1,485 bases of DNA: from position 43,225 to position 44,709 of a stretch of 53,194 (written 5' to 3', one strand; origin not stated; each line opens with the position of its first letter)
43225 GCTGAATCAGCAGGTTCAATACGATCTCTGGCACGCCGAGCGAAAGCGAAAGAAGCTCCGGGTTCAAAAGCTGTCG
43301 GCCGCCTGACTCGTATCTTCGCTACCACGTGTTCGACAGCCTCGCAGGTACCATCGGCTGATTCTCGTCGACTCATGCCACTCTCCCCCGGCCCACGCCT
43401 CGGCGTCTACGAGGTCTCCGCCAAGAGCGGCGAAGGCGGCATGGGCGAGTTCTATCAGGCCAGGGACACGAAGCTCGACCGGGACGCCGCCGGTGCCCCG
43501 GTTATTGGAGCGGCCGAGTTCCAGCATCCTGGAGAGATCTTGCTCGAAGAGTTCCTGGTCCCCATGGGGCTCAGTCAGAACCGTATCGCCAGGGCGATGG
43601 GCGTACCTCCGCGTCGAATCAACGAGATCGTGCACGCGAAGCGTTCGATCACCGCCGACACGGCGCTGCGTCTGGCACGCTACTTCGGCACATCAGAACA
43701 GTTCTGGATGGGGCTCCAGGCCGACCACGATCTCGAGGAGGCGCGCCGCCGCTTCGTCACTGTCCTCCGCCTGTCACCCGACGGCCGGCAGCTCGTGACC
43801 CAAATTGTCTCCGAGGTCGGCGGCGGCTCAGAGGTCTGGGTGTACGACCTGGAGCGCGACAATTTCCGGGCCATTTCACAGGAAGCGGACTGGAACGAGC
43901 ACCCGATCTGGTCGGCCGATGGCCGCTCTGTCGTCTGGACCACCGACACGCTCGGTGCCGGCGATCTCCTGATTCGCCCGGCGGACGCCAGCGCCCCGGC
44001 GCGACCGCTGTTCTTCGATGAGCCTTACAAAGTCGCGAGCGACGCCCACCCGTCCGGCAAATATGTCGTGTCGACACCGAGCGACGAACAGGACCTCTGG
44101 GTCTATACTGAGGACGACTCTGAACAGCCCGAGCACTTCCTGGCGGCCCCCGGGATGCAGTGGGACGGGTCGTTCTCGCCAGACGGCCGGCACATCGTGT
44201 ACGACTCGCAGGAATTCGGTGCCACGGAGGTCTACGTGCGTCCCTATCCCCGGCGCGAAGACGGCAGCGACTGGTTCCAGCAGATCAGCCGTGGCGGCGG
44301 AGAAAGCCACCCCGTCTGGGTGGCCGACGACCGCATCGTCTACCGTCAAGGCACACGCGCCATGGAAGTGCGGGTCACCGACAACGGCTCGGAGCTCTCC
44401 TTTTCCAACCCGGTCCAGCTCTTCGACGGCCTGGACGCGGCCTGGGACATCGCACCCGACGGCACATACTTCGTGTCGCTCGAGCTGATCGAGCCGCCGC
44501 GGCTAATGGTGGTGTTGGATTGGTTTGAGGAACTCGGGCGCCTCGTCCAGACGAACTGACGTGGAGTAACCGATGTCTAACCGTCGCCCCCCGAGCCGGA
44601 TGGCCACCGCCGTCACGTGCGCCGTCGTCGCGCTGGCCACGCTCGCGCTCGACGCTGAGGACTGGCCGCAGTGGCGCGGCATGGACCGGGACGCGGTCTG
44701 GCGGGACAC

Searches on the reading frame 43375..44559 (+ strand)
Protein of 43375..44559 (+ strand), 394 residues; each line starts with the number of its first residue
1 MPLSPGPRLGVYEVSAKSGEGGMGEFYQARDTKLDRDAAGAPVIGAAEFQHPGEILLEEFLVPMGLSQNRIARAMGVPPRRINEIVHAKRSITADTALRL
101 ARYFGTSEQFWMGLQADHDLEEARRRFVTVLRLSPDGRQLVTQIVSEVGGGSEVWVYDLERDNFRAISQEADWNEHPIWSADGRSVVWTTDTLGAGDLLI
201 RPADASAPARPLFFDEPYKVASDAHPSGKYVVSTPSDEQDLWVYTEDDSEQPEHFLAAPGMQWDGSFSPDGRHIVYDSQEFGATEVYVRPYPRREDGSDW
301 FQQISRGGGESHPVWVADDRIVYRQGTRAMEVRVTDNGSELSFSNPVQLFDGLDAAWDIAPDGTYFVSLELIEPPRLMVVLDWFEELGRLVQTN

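Call 3: search_protein_families(library=pfam, proteins=[window:43375-44559:+], max_evalue=0.1)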
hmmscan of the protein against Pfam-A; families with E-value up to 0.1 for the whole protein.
window:43375-44559:+ (394 aa): 6 families
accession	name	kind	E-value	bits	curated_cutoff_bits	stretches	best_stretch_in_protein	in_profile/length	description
PF07676.18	PD40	-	2.7e-10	40.4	20.9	1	173-191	10-28/38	WD40-like Beta Propeller Repeat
PF01381.28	HTH_3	-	8.4e-10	39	23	1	58-110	2-54/55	Helix-turn-helix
PF13560.12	HTH_31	-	0.00018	22.2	27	1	65-108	14-58/64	Helix-turn-helix domain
PF12844.13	HTH_19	-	0.012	15.9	30.2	1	65-109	12-56/64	Helix-turn-helix domain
PF09048.16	Cro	-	0.013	15.9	32.7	1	57-93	6-40/59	Cro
PF13443.12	HTH_26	-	0.077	13.7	22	0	57-107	2-53/63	Cro/C1-type HTH DNA-binding domain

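Call 4: search_protein_families(library=ncbifam, proteins=[window:43375-44559:+], max_evalue=0.1)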
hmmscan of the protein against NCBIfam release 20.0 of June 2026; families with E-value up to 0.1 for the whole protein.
window:43375-44559:+ (394 aa): 10 families
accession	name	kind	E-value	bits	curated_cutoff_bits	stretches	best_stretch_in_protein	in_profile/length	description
TIGR02607.1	antidote_HigA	equivalog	2.2e-31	107.5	47.7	1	50-125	5-80/81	HigA family addiction module antitoxin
TIGR02800.1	propeller_TolB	equivalog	5e-18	65.2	343.15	1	132-288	241-394/418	Tol-Pal system beta propeller repeat protein TolB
NF002183.0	PRK01029.1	equivalog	4.5e-07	29.2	405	1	132-196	333-395/429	Tol-Pal system protein TolB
NF053518.1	DipepPtdsDpp5Prph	equivalog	1.5e-05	23.7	900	1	150-190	225-266/655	dipeptidyl-peptidase Dpp5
NF033483.0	PknB_PASTA_kin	equivalog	0.00092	18.3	450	1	12-39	9-36/563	Stk1 family PASTA domain-containing Ser/Thr kinase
NF052427.1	StpK7MSMEG_1200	equivalog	0.0011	17.6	900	1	8-39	5-36/601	serine/threonine protein kinase StpK7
TIGR03070.1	couple_hipB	subfamily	0.0023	17.9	71.65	1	64-106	14-56/58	type II toxin-antitoxin system Y4mF family antitoxin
NF003124.0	PRK04043.1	equivalog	0.003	16.4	428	1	220-290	236-307/419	Tol-Pal system protein TolB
NF033523.0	lasso_peptidase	equivalog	0.016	14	400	0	132-191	94-151/638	Atxe2 family lasso peptide isopeptidase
NF038139.1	Reg_Aceta_RamB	equivalog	0.027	13.1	700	1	65-112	15-62/465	acetate metabolism transcriptional regulator RamB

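Call 5: find_homologous_proteins(query=window:43375-44559:+, max_evalue=0.00001)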
Query window:43375-44559:+ (394 aa): 344 proteins with E <= 0.00001 among 8000 candidates; the best 120 are listed.
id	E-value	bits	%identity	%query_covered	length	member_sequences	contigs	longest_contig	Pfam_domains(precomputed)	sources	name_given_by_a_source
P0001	5.6e-263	890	98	100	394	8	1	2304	PF26549.1,PF01381.29,PF07676.19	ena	-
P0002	6.9e-127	442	73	69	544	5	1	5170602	PF26549.1,PF26550.2,PF07676.19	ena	-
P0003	7.5e-127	442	72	70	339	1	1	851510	PF26549.1,PF07676.19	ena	-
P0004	4.5e-122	426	71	70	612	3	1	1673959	PF26549.1,PF07676.19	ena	-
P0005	1.2e-53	201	68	36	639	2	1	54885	PF07714.24,PF00069.32,PF26549.1,PF07676.19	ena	-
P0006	3.4e-53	200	63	38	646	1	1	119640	PF07714.24,PF00069.32,PF26549.1,PF07676.19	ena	-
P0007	1.2e-41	162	73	19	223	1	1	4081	PF12844.14,PF01381.29,PF13560.13,PF13443.13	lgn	-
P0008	1.3e-33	135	36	66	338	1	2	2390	PF26549.1,PF26550.2,PF07676.19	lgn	-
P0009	1.4e-33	135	35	67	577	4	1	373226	PF25174.2,PF26549.1,PF00930.28,PF26550.2,PF02897.22,PF07676.19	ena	-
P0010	1.9e-33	135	36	69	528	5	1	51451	PF26549.1,PF26550.2,PF02897.22,PF07676.19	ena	-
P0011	5.9e-32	130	35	68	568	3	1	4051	PF26549.1,PF26550.2,PF02897.22,PF07676.19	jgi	jgi:eukaryotic-like serine/threonine-protein kinase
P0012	8.9e-31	126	66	25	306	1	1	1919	PF01381.29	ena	-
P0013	2.4e-30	124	35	66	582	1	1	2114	PF10647.16,PF26549.1,PF00930.28,PF26550.2,PF07676.19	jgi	jgi:serine/threonine-protein kinase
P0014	2.1e-29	121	33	67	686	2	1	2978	PF26549.1,PF00930.28,PF26550.2,PF07676.19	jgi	-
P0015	3.2e-29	121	33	67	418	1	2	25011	PF26549.1,PF26550.2,PF07676.19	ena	-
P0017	1.9e-28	118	67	21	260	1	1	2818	PF07714.24,PF00069.32,PF01381.29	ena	-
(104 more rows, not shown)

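Call 6: find_encoding_contigs(protein=window:43375-44559:+, flank=10000, max_places=10)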
Protein window:43375-44559:+ (394 aa): 5 contigs read that carry it; 5 places shown.
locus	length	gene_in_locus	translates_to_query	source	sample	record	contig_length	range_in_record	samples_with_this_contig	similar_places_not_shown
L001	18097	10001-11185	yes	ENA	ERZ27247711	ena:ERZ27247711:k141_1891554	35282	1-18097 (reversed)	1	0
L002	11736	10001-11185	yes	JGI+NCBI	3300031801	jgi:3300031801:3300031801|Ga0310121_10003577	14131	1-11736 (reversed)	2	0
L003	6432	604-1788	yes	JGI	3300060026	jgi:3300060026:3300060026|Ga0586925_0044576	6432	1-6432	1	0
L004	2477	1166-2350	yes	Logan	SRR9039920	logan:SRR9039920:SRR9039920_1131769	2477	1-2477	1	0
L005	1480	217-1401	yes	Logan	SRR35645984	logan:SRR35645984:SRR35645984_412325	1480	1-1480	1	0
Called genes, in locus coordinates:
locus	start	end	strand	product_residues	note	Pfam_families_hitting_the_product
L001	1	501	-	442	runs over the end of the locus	PF01139:RtcB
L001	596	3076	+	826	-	PF04055:Radical_SAM, PF19288:CofH_C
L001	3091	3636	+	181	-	-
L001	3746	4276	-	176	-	PF01066:CDP-OH_P_transf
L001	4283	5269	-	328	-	-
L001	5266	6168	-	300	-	PF01073:3Beta_HSD, PF01370:Epimerase, PF04321:RmlD_sub_bind (faint), PF07993:NAD_binding_4 (faint), PF13460:NAD_binding_10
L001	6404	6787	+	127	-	-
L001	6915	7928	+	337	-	PF17396:DUF1611_N, PF07755:DUF1611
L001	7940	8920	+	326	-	PF02746:MR_MLE_N, PF13378:MR_MLE_C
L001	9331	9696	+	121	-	PF01850:PIN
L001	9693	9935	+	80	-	PF01381:HTH_3 (weak)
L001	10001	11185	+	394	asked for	PF01381:HTH_3, PF26550:Tricorn_2nd (faint), PF07676:PD40 (faint), PF26549:Tricorn_N (weak)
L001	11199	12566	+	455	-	PF01011:PQQ (faint), PF13360:PQQ_2, PF13570:Beta-prop_ACSF4 (weak), PF13360:PQQ_2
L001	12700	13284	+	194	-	-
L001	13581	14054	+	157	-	PF07676:PD40, PF26549:Tricorn_N (weak)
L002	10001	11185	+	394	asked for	PF01381:HTH_3, PF26550:Tricorn_2nd (faint), PF07676:PD40 (faint), PF26549:Tricorn_N (weak)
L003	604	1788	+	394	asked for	PF01381:HTH_3, PF26550:Tricorn_2nd (faint), PF07676:PD40 (faint), PF26549:Tricorn_N (weak)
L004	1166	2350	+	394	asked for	PF01381:HTH_3, PF26550:Tricorn_2nd (faint), PF07676:PD40 (faint), PF26549:Tricorn_N (weak)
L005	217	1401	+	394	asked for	PF01381:HTH_3, PF26550:Tricorn_2nd (faint), PF07676:PD40 (faint), PF26549:Tricorn_N (weak)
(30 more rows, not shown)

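Call 8: find_encoding_contigs(protein=P0001, flank=10000, max_places=10)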
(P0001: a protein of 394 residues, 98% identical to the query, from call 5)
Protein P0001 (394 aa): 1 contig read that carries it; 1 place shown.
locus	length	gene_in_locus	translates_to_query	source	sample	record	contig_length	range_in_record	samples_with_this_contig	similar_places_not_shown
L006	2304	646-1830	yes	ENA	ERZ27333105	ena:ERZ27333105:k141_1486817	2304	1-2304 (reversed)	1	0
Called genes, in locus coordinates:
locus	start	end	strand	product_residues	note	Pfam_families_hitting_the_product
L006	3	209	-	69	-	?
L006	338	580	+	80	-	PF01381:HTH_3 (weak)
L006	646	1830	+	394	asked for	PF01381:HTH_3, PF07676:PD40 (faint), PF26549:Tricorn_N (faint)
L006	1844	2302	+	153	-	?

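Call 9: find_encoding_contigs(protein=P0002, flank=10000, max_places=4)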
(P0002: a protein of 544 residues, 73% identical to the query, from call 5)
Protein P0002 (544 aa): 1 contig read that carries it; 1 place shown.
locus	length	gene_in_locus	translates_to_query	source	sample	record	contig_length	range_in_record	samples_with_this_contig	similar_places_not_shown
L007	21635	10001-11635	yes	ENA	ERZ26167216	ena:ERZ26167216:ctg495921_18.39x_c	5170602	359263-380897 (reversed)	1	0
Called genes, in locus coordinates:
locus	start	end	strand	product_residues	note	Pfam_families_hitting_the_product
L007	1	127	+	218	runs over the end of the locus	PF12706:Lactamase_B_2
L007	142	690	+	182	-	PF00069:Pkinase, PF07714:PK_Tyr_Ser-Thr, PF01636:APH (faint), PF03109:ABC1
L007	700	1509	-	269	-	PF13276:HTH_21, PF00665:rve, PF13683:rve_3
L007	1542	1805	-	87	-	PF01527:HTH_Tnp_1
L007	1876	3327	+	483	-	PF00069:Pkinase, PF07714:PK_Tyr_Ser-Thr, PF26549:Tricorn_N (weak)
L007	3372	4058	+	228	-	PF26550:Tricorn_2nd (weak), PF26549:Tricorn_N (weak), PF07676:PD40 (weak)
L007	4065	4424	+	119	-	PF00069:Pkinase, PF07714:PK_Tyr_Ser-Thr (weak)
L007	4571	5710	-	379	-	PF07995:GSDH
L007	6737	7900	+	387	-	PF00174:Oxidored_molyb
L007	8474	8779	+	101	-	-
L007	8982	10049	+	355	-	PF00069:Pkinase, PF07714:PK_Tyr_Ser-Thr, PF01636:APH (faint), PF03109:ABC1 (weak)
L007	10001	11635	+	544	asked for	PF07676:PD40 (faint), PF26550:Tricorn_2nd (faint), PF26549:Tricorn_N (faint)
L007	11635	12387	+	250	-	PF00069:Pkinase, PF01636:APH (faint), PF07714:PK_Tyr_Ser-Thr, PF03109:ABC1 (weak)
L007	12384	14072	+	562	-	PF00930:DPPIV_N (faint), PF26550:Tricorn_2nd, PF26549:Tricorn_N, PF26550:Tricorn_2nd (weak), PF26549:Tricorn_N, PF07676:PD40 (weak)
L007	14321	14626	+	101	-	-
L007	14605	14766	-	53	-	PF13384:HTH_23 (weak)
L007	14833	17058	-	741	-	PF00141:peroxidase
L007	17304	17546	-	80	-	-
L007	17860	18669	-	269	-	PF13276:HTH_21, PF00665:rve, PF13683:rve_3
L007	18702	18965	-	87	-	PF01527:HTH_Tnp_1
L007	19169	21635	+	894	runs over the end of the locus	PF00069:Pkinase, PF07714:PK_Tyr_Ser-Thr, PF03109:ABC1 (weak), PF26550:Tricorn_2nd (faint), PF26549:Tricorn_N, PF07676:PD40 (weak), PF26549:Tricorn_N (weak)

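Call 10: find_encoding_contigs(protein=P0004, flank=10000, max_places=4)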
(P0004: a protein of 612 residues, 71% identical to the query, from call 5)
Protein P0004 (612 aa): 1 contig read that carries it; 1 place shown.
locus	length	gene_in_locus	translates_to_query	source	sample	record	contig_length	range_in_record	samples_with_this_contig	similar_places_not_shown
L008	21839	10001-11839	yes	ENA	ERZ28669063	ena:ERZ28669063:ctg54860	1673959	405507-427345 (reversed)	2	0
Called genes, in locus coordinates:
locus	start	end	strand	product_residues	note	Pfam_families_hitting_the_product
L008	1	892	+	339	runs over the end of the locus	PF26550:Tricorn_2nd, PF26549:Tricorn_N, PF07676:PD40 (weak)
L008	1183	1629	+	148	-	-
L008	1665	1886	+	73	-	PF00069:Pkinase, PF07714:PK_Tyr_Ser-Thr (weak)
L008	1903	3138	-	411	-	PF01548:DEDD_Tnp_IS110, PF02371:Transposase_20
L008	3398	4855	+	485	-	PF00069:Pkinase, PF03109:ABC1 (weak), PF07714:PK_Tyr_Ser-Thr, PF01636:APH (weak), PF26549:Tricorn_N (faint), PF07676:PD40 (faint)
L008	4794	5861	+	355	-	PF07676:PD40 (faint), PF26549:Tricorn_N, PF26550:Tricorn_2nd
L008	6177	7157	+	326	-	-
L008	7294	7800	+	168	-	PF12867:DinB_2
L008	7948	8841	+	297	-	PF00069:Pkinase, PF01636:APH (faint), PF07714:PK_Tyr_Ser-Thr, PF03109:ABC1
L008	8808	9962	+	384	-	PF13384:HTH_23 (faint), PF13542:HTH_Tnp_ISL3 (faint), PF13518:HTH_28 (faint), PF13936:HTH_38, PF13565:HTH_32 (weak), PF00665:rve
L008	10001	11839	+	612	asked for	PF07676:PD40 (faint), PF26549:Tricorn_N (faint)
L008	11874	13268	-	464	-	PF01548:DEDD_Tnp_IS110, PF02371:Transposase_20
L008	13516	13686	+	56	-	-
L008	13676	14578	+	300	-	PF00561:Abhydrolase_1, PF12146:Hydrolase_4 (weak), PF12697:Abhydrolase_6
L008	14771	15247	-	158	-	-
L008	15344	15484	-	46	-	-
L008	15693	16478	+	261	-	PF00069:Pkinase, PF01636:APH (faint), PF07714:PK_Tyr_Ser-Thr, PF03109:ABC1 (weak)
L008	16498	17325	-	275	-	PF13276:HTH_21, PF00665:rve, PF24764:rva_4 (weak), PF13683:rve_3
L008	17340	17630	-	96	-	PF01527:HTH_Tnp_1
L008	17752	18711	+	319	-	PF00930:DPPIV_N (faint), PF07676:PD40 (faint), PF26549:Tricorn_N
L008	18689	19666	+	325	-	PF26549:Tricorn_N, PF07676:PD40, PF26550:Tricorn_2nd (weak), PF26549:Tricorn_N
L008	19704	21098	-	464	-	PF01548:DEDD_Tnp_IS110, PF02371:Transposase_20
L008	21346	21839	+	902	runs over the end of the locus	PF00069:Pkinase, PF07714:PK_Tyr_Ser-Thr, PF03109:ABC1 (weak), PF26549:Tricorn_N, PF26550:Tricorn_2nd, PF07676:PD40 (weak), PF26549:Tricorn_N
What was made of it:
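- L007 and L008 hold arrays of copies broken by IS elements and frameshifts (calls 9, 10).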

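Call 12: find_related_loci(query=window:43375-44559:+, collection=metagenome_contigs, flank=6000)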
Query window:43375-44559:+ (394 aa) in metagenome_contigs; peptide patterns used: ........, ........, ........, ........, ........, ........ (x = any residue, [..] = any of these).
254 stretches matched a pattern; 208 encode a relative of the query (tblastn E <= 1e-3); the best 80 are kept; 80 distinct loci.
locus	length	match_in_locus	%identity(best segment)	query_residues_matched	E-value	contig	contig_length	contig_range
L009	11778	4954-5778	71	120-394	7e-122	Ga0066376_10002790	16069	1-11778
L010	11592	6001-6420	61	1-171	3e-42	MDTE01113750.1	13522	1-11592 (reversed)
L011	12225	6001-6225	87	51-125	3e-38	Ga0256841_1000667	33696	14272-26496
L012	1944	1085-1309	84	51-125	3e-38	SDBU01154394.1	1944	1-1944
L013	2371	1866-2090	84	51-125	5e-38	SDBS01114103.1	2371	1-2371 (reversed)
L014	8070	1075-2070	73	51-140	1e-37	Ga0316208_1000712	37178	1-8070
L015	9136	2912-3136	85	51-125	1e-37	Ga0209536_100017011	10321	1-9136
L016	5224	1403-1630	87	51-126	3e-37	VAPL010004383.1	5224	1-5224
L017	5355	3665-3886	84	51-124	3e-37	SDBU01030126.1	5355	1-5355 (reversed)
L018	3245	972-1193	88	51-124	2e-37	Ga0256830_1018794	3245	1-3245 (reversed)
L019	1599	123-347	85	51-125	6e-38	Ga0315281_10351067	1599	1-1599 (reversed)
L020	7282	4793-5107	66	28-132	5e-37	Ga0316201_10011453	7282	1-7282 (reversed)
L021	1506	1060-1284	85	51-125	4e-38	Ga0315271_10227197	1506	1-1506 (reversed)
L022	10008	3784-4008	85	51-125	6e-37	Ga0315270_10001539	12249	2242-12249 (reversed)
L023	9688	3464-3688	85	51-125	6e-37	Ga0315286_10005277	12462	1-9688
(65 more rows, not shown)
